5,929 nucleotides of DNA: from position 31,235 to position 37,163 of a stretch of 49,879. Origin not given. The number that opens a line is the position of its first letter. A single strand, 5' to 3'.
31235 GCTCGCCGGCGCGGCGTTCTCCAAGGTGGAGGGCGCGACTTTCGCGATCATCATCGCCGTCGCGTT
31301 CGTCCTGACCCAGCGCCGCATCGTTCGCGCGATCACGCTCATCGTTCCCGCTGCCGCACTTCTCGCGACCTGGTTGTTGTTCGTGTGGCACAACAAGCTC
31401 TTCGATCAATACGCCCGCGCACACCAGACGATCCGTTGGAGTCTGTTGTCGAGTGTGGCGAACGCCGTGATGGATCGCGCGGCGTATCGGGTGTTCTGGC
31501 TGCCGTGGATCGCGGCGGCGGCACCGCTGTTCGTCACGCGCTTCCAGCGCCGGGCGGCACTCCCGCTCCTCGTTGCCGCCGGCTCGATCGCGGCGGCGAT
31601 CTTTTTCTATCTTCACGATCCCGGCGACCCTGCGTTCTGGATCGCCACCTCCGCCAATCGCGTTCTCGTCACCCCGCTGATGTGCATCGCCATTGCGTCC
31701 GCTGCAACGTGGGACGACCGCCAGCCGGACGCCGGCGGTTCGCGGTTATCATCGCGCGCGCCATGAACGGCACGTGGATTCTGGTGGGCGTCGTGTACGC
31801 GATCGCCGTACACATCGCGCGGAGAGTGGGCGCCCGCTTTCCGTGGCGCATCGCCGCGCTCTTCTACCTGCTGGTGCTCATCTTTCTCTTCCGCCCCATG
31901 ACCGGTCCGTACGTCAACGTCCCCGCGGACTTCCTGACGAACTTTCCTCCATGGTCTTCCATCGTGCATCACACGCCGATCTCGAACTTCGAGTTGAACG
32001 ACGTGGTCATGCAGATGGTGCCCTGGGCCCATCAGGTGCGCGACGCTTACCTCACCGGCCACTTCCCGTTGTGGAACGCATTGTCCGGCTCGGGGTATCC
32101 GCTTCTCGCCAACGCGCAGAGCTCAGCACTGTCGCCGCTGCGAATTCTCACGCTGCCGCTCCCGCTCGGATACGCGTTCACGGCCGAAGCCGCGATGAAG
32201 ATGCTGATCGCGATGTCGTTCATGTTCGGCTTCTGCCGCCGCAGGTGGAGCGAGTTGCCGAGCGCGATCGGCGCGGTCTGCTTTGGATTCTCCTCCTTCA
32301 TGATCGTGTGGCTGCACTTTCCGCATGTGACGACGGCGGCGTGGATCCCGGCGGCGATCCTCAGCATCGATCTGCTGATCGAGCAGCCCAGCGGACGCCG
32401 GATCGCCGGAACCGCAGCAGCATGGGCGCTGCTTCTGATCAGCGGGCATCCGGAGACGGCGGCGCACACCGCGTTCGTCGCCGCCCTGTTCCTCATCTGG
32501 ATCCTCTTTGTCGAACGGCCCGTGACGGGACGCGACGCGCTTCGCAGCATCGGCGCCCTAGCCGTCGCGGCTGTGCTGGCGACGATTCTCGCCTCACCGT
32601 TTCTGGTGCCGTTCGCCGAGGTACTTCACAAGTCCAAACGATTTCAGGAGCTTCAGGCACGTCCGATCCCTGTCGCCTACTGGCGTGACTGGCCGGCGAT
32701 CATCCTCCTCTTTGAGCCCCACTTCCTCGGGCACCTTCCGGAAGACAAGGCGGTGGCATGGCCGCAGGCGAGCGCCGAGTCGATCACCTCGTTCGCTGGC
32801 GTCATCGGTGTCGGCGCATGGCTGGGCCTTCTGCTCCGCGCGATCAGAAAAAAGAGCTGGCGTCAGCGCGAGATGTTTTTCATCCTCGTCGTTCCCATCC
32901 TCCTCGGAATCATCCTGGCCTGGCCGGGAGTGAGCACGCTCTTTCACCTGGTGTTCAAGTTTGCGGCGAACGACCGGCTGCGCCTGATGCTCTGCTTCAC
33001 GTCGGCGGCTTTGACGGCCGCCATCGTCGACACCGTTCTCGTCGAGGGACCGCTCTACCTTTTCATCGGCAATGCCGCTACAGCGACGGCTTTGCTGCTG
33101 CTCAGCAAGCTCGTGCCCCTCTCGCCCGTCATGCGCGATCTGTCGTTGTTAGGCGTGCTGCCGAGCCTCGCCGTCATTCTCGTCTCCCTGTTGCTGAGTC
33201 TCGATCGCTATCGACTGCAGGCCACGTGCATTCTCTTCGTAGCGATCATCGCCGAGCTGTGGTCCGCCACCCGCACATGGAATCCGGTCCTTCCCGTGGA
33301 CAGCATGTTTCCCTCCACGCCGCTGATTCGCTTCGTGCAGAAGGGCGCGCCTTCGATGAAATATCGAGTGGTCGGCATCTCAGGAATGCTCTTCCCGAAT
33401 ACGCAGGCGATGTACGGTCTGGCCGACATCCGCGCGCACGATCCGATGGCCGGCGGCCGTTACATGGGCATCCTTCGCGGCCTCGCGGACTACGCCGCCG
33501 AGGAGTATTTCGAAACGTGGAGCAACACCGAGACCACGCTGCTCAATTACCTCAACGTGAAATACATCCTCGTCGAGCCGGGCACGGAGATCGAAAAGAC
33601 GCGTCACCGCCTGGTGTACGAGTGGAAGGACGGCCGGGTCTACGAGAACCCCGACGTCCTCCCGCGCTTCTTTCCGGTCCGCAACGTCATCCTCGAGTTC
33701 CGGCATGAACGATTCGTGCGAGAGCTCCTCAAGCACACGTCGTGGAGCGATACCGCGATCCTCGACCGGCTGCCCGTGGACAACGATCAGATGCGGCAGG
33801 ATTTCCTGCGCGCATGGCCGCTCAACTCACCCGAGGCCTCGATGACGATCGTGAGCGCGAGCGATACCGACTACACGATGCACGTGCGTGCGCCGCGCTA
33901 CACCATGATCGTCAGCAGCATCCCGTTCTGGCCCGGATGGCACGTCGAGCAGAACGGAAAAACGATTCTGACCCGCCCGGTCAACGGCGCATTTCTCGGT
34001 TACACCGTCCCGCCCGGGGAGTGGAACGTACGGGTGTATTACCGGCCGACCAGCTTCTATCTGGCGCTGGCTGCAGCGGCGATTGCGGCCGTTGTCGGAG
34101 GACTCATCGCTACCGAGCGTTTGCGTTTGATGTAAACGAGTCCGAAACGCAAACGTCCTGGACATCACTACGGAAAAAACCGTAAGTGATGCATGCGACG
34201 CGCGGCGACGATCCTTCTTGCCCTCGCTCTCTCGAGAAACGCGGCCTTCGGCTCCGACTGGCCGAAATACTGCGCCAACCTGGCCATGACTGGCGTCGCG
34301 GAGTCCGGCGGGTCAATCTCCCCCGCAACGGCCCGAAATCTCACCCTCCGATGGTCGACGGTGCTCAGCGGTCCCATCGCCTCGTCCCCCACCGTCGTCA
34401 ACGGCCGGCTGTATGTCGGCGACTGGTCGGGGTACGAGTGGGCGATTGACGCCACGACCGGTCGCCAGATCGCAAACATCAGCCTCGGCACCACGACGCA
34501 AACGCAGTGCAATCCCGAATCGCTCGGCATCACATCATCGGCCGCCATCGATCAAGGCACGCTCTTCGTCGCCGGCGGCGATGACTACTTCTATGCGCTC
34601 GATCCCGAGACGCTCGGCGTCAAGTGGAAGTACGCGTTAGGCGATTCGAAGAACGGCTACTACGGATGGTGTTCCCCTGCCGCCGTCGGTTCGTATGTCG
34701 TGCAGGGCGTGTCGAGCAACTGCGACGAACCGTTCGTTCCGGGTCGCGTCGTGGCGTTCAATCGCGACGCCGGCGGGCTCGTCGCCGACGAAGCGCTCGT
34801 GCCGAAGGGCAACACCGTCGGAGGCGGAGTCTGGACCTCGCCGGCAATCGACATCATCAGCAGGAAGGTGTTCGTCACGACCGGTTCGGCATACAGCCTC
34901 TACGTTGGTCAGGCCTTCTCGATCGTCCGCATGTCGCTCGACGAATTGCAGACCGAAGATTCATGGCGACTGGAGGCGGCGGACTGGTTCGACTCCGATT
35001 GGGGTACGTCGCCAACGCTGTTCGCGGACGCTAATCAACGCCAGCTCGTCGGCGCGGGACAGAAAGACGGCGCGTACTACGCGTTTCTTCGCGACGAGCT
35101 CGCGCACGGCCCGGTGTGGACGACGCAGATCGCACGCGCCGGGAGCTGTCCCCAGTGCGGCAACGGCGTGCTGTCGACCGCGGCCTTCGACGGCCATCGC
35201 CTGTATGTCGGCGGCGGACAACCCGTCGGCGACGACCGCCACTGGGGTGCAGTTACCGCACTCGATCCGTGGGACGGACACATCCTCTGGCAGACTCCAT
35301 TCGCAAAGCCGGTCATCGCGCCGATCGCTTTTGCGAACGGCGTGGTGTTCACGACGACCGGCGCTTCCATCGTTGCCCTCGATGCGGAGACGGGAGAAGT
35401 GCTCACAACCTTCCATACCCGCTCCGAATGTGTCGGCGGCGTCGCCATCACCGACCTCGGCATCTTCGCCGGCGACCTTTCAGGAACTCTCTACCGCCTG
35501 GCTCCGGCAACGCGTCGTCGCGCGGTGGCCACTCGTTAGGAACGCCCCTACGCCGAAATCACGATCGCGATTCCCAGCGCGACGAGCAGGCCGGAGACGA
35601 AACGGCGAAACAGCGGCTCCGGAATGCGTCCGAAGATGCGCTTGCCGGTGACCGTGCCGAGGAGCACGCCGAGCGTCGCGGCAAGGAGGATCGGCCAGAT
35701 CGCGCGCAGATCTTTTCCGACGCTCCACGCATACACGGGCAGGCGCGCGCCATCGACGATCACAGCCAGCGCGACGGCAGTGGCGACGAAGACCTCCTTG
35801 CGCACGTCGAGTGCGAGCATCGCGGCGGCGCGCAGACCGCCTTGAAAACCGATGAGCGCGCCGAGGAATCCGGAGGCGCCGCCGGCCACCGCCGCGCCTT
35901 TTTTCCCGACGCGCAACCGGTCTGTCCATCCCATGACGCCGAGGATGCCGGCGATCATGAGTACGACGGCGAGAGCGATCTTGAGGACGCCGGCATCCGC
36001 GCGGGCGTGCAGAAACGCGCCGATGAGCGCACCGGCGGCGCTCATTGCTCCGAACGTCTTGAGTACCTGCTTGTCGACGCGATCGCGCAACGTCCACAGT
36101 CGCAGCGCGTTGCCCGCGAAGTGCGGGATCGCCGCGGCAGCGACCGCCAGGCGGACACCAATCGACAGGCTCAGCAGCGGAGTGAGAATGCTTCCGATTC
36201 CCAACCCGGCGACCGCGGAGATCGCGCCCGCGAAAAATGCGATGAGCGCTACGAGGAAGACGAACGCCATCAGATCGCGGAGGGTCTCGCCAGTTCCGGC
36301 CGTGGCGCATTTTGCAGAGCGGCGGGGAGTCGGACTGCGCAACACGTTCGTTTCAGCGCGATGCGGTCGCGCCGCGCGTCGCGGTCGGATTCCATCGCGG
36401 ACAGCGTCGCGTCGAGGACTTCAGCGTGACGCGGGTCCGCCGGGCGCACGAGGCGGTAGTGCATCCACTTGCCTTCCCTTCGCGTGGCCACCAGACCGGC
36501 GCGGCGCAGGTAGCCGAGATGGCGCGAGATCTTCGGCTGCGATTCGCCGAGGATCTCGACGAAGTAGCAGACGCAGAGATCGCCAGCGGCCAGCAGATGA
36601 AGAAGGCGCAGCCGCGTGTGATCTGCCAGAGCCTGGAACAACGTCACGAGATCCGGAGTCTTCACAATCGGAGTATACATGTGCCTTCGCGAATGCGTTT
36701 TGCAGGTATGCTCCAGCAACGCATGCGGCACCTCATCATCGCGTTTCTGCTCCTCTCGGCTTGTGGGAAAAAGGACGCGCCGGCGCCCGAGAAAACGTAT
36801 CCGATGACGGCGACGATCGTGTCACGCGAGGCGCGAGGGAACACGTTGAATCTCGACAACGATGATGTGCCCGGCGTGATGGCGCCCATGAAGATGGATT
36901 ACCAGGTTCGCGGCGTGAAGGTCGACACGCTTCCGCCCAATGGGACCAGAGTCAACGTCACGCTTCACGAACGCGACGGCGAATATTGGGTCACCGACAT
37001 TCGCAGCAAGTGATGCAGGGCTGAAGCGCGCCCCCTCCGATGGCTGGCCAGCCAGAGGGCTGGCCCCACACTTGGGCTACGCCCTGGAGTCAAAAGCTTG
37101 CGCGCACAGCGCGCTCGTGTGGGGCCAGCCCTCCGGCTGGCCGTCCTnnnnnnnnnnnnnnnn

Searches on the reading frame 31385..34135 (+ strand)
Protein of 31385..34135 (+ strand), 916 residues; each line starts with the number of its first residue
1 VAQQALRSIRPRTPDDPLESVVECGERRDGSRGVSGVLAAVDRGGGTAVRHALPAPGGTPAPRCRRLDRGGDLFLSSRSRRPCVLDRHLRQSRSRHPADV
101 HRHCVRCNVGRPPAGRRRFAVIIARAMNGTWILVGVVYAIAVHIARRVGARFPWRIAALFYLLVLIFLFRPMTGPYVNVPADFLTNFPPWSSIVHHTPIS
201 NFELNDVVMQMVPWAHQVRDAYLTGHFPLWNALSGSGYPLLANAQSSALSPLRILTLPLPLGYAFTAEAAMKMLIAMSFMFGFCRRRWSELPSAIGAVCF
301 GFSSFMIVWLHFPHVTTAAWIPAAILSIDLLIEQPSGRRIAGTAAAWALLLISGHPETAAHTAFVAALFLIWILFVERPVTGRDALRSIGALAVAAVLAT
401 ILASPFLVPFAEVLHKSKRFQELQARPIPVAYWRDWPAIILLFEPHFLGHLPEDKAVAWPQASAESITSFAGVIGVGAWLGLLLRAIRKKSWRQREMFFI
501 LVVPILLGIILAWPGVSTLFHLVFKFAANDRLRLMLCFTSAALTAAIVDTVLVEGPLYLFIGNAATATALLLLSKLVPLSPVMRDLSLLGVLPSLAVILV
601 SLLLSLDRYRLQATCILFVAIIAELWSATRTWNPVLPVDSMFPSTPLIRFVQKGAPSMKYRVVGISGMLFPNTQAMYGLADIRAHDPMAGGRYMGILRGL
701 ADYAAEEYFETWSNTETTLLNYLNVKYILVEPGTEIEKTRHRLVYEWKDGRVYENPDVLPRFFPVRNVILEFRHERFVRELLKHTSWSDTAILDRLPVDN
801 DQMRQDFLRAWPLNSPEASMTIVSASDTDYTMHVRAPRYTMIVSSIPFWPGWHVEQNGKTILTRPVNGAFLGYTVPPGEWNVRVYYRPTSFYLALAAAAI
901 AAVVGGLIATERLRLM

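Call 28: search_protein_families(library=pfam, proteins=[window:31385-34135:+], max_evalue=0.001)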
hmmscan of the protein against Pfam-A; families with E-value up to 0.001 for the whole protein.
window:31385-34135:+ (916 aa): 2 families
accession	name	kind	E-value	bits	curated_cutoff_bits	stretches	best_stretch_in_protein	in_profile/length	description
PF09586.16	YfhO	-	9.4e-23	81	28.5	2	818-895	754-832/835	Bacterial membrane protein YfhO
PF24677.1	DUF7657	-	3.6e-05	23.1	26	1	257-412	108-266/401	Domain of unknown function (DUF7657)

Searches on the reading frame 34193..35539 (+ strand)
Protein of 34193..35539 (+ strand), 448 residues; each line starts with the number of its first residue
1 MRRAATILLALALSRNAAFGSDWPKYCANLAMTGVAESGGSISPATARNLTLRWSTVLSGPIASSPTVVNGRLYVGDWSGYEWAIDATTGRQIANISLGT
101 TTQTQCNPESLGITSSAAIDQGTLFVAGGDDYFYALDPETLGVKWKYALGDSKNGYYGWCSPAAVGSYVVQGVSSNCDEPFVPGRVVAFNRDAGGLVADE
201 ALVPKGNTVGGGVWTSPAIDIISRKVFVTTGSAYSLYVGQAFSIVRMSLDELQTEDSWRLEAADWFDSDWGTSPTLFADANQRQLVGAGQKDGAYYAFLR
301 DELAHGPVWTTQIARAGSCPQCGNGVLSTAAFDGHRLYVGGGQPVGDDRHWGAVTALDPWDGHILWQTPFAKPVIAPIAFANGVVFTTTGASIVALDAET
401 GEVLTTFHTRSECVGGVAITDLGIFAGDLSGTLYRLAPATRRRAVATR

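Call 28: search_protein_families(library=pfam, proteins=[window:34193-35539:+], max_evalue=0.001)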
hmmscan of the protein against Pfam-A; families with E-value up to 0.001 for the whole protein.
window:34193-35539:+ (448 aa): 3 families
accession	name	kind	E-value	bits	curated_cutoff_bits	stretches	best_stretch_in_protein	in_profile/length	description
PF13360.13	PQQ_2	-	2.3e-19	70.4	27.6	2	308-415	16-107/233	Outer membrane protein assembly factor BamB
PF13570.13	Beta-prop_ACSF4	-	1.6e-15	57.8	133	2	326-437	93-201/329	Beta-alanine-activating enzyme, beta-propeller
PF01011.28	PQQ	-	8.8e-06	25.1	26.7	0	63-298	50-327/595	Glucose/ethanol/alcohol dehydrogenase, beta-propeller domain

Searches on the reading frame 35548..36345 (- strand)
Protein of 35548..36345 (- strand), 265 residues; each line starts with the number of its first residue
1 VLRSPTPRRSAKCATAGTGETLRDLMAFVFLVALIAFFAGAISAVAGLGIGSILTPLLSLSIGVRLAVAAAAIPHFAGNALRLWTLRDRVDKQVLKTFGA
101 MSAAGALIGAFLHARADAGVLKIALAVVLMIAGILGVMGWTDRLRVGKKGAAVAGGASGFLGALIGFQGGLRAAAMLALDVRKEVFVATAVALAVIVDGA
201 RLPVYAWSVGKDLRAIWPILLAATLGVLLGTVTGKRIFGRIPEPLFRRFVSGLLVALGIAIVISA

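Call 28: search_protein_families(library=pfam, proteins=[window:35548-36345:-], max_evalue=0.001)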
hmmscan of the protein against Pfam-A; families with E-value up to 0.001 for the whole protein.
window:35548-36345:- (265 aa): 1 family
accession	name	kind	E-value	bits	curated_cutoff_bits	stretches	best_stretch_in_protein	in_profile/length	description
PF01925.25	TauE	-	1.1e-29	104.2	32.6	1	33-260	2-236/237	Sulfite exporter TauE/SafE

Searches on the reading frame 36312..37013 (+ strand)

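Call 28: search_protein_families(library=pfam, proteins=[window:36312-37013:+], max_evalue=0.001)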
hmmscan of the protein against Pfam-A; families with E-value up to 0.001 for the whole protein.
window:36312-37013:+ (233 aa): 1 family
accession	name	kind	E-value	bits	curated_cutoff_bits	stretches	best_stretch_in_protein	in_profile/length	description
PF11604.15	CusF_Ec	-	6.8e-07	29.5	27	1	163-231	2-71/72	Copper binding periplasmic protein CusF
